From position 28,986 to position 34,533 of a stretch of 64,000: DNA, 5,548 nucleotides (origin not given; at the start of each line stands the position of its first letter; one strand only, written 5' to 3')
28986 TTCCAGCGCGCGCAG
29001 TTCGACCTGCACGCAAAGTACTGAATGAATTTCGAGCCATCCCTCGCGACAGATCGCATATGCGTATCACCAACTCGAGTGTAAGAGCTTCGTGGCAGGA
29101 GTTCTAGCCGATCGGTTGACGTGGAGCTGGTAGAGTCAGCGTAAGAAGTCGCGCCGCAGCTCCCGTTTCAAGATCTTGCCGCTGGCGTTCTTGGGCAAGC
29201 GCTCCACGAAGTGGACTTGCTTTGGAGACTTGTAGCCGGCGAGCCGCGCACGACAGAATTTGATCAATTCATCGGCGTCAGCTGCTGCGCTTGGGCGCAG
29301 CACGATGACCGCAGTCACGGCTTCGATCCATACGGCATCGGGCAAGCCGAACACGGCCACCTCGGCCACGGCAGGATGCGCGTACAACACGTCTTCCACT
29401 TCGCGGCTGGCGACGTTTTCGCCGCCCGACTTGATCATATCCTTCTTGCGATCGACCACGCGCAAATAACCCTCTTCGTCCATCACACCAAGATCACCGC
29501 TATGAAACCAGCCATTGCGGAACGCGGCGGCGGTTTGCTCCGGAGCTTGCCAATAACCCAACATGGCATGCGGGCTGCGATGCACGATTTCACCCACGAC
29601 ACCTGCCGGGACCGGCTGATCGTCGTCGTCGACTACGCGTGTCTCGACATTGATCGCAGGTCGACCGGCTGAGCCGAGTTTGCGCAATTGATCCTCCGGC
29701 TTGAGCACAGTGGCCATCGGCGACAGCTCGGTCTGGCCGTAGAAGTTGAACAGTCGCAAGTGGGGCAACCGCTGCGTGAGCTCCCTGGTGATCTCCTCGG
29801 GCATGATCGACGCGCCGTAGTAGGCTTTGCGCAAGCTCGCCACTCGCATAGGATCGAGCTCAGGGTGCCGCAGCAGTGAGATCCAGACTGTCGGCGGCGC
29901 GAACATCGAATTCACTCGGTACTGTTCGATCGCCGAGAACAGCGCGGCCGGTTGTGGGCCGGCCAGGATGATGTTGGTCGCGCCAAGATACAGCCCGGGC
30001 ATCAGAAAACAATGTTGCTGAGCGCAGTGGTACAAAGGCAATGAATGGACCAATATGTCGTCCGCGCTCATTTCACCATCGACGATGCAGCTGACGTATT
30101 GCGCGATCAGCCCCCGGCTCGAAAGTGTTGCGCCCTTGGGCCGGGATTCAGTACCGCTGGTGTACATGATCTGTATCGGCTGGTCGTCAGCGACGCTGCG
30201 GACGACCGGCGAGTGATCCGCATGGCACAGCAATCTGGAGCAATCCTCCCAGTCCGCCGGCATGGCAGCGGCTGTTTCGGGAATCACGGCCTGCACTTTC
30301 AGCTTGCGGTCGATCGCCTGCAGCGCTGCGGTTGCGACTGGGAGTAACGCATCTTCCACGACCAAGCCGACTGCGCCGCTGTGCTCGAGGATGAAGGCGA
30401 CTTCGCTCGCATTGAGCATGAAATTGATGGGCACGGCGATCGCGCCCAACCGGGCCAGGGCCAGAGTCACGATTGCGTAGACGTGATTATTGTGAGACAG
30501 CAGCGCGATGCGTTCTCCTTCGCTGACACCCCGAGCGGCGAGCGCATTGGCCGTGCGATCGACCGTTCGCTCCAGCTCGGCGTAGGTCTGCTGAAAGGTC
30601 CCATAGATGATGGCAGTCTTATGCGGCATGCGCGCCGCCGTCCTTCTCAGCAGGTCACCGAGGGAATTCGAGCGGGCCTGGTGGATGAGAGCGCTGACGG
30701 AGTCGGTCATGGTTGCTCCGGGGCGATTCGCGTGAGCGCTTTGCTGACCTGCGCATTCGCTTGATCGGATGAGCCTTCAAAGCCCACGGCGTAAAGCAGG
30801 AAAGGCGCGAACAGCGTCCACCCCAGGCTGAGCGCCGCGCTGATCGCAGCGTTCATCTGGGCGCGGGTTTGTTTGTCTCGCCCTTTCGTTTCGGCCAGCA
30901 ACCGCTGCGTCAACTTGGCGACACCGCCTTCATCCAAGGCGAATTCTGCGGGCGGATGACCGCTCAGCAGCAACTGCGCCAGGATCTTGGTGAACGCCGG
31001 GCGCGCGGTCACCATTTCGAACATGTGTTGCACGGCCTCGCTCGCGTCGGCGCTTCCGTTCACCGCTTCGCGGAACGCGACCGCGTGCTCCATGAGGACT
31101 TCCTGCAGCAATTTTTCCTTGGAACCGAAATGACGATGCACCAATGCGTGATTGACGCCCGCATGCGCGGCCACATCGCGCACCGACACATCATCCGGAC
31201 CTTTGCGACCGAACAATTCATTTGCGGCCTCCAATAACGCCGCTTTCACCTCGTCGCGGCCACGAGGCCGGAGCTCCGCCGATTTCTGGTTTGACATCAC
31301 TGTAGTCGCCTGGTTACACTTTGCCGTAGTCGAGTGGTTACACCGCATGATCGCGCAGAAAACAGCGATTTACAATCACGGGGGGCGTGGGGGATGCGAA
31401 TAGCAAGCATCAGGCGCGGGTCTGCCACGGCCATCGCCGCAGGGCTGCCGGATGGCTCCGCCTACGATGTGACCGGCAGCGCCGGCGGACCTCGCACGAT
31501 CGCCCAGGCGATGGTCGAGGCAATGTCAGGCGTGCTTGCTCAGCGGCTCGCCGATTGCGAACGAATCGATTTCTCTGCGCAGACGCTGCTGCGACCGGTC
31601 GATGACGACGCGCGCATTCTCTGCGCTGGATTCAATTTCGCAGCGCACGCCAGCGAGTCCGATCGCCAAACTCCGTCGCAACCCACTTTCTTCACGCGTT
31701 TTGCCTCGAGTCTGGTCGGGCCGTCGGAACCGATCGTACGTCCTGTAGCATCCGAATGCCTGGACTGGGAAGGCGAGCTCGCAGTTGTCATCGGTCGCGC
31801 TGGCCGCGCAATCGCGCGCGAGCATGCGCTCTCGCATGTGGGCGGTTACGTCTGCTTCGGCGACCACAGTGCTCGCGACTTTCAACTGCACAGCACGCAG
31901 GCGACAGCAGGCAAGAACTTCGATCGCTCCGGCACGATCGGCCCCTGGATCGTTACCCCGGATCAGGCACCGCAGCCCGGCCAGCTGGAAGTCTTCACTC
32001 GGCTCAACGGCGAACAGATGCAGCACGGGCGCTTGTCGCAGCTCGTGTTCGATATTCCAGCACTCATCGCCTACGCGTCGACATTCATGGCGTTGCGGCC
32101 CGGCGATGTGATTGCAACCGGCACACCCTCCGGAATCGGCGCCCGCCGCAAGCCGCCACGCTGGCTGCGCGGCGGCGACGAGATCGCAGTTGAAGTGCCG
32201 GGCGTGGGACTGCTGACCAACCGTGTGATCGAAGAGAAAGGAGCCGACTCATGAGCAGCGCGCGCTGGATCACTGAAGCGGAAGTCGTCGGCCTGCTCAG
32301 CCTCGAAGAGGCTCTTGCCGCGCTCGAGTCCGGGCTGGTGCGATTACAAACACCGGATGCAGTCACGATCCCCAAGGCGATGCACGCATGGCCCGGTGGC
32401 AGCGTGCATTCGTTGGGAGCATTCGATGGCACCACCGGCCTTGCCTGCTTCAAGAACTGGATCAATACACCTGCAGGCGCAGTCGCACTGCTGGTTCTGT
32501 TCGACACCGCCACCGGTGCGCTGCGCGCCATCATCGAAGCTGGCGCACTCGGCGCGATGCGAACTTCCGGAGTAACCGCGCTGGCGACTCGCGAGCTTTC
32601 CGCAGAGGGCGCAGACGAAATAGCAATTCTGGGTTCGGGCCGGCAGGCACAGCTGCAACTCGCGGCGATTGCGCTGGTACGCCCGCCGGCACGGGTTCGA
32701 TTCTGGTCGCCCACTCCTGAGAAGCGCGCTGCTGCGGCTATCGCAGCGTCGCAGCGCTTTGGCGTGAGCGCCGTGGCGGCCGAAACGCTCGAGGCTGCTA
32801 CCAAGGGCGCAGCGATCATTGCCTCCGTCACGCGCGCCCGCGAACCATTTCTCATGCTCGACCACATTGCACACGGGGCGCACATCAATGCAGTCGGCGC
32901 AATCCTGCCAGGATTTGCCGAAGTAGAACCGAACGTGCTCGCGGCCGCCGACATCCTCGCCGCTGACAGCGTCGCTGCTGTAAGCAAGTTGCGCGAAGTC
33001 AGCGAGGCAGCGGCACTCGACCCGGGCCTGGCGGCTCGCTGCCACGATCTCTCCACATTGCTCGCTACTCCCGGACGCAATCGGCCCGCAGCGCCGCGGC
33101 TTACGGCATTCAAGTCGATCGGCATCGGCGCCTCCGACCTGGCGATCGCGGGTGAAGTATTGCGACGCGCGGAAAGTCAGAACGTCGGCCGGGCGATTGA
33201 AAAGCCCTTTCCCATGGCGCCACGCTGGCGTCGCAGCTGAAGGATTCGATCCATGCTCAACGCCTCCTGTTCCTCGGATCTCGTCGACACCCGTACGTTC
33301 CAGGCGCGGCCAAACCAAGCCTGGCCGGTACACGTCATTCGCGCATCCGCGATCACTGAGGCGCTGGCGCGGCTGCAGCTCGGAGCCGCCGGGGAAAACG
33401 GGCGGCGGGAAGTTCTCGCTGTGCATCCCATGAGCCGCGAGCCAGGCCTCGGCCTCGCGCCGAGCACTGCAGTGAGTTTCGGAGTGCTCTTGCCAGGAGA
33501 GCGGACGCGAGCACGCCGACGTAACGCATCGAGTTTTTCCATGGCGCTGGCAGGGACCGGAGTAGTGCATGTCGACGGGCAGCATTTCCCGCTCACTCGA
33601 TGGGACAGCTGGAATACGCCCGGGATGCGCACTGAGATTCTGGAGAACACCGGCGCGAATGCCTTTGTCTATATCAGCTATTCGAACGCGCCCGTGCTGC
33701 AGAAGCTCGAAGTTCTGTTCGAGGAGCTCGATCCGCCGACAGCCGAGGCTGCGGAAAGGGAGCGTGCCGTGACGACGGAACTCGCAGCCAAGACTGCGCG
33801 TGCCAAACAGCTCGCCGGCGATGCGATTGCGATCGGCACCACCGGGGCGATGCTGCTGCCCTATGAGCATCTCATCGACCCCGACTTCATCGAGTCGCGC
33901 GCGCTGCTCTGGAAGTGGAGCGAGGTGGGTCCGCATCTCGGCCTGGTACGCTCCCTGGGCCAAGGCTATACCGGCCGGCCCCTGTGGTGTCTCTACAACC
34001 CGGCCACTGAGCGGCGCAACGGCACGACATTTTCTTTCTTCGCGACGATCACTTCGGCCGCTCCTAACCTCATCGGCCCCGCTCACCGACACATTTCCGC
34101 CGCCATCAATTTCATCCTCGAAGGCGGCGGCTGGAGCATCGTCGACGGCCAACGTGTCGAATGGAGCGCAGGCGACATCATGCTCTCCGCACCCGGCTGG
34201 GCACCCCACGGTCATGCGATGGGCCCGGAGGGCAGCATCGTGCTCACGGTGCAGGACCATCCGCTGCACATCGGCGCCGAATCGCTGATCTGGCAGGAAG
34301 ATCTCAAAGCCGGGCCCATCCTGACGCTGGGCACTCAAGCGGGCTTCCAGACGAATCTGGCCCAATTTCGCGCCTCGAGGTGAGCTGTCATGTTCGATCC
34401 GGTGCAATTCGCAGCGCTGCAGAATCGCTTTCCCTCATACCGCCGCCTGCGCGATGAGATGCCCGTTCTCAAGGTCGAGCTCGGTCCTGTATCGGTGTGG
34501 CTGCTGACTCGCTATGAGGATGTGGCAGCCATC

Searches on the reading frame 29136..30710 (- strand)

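Call 20: search_protein_families(library=pfam, proteins=[window:29136-30710:-], max_evalue=0.00001)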
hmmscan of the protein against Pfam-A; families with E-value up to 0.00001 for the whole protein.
window:29136-30710:- (524 aa): 2 families
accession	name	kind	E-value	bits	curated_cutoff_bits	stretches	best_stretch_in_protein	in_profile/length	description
PF00501.34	AMP-binding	-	1.3e-85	287.9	29.9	1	21-387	1-384/384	AMP-binding enzyme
PF13193.12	AMP-binding_C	-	2.9e-23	83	24.5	1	437-512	1-76/76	AMP-binding enzyme C-terminal domain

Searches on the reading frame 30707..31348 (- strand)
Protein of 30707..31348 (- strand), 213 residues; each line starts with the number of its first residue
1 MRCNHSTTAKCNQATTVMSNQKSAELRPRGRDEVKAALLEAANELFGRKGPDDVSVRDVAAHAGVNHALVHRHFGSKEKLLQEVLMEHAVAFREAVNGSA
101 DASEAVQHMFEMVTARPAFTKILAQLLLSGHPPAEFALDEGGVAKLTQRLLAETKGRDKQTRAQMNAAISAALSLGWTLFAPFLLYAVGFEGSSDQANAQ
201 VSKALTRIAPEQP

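Call 20: search_protein_families(library=pfam, proteins=[window:30707-31348:-], max_evalue=0.00001)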
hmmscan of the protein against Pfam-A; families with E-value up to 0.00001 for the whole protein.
window:30707-31348:- (213 aa): 1 family
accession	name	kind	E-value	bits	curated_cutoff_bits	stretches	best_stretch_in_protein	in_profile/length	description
PF00440.29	TetR_N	-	2.3e-17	63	24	1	38-84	1-47/47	Bacterial regulatory proteins, tetR family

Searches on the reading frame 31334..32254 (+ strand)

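Call 20: search_protein_families(library=pfam, proteins=[window:31334-32254:+], max_evalue=0.00001)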
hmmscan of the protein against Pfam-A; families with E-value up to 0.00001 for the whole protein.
window:31334-32254:+ (306 aa): 1 family
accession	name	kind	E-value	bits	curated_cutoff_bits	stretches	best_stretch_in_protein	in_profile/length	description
PF01557.24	FAA_hydrolase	-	1.3e-65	221.5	23.9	1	95-298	2-213/214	Fumarylacetoacetate (FAA) hydrolase C-terminal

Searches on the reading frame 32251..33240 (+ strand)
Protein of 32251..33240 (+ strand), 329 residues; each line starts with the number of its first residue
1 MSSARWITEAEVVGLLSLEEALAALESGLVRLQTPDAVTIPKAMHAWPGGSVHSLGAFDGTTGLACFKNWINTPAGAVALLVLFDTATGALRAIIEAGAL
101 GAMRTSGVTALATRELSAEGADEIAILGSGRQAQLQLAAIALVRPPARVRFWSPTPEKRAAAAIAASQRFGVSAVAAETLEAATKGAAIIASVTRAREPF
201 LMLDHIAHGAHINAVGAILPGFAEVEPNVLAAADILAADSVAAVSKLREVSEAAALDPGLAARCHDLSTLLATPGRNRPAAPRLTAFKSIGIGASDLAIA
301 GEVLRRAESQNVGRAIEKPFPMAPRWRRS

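Call 20: search_protein_families(library=pfam, proteins=[window:32251-33240:+], max_evalue=0.00001)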
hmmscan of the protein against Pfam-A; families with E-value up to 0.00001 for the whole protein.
window:32251-33240:+ (329 aa): 1 family
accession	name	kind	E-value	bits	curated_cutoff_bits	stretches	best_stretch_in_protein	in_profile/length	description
PF02423.21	OCD_Mu_crystall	-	1.9e-36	126.1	24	1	10-310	9-313/314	Ornithine cyclodeaminase/mu-crystallin family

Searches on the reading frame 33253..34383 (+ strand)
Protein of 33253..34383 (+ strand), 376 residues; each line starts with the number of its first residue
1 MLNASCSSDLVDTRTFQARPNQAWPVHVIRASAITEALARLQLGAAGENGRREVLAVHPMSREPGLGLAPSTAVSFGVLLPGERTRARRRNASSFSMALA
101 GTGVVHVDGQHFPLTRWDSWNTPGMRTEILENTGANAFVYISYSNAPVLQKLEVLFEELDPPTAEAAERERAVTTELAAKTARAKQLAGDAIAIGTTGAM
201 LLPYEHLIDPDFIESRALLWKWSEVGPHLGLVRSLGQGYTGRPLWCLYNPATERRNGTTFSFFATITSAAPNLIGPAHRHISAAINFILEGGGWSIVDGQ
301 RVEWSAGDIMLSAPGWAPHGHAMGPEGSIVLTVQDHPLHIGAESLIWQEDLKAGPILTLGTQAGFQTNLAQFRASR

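Call 20: search_protein_families(library=pfam, proteins=[window:33253-34383:+], max_evalue=0.00001)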
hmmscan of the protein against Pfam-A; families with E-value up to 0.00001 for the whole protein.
window:33253-34383:+ (376 aa): 1 family
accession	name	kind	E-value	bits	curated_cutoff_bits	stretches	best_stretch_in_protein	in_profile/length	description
PF07883.17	Cupin_2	-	6.4e-11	42.3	27.2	1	271-322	7-57/70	Cupin domain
